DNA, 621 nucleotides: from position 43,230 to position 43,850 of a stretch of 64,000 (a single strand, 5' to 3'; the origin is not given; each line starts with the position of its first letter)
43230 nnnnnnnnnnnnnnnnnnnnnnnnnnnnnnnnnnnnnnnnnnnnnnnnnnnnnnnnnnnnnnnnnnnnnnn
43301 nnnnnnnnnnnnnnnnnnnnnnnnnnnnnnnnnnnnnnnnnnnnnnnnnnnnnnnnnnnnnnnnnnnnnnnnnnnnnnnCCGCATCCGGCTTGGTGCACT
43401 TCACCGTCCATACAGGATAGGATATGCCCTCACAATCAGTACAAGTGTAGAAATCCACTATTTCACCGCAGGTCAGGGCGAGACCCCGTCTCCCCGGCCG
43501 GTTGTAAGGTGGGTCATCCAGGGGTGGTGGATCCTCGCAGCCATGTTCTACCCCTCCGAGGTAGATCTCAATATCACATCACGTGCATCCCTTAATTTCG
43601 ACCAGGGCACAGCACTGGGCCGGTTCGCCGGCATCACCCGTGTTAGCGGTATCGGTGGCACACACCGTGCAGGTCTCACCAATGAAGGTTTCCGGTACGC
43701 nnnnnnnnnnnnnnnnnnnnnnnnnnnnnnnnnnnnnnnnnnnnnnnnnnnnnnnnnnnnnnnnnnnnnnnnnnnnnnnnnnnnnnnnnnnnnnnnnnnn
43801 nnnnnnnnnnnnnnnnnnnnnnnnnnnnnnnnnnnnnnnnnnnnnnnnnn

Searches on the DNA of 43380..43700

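Call 83: search_rna_families(source=window, start=43380, end=43700, threshold=evalue, max_evalue=10)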
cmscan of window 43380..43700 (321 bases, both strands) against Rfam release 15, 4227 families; matches with E-value up to 10: 3.
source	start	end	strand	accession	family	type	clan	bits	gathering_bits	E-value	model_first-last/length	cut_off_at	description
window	43537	43586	-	RF01157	sn1185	Gene; snRNA; snoRNA; CD-box;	-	16.4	60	1.1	1-66/66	no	Small nucleolar RNA sn1185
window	43492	43539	-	RF01149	sR10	Gene; snRNA; snoRNA; CD-box;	-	13.5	45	0.41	1-54/54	no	Small nucleolar RNA sR10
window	43471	43520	-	RF01144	sR17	Gene; snRNA; snoRNA; CD-box;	-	9.6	36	9.5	1-55/55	no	Small nucleolar RNA sR17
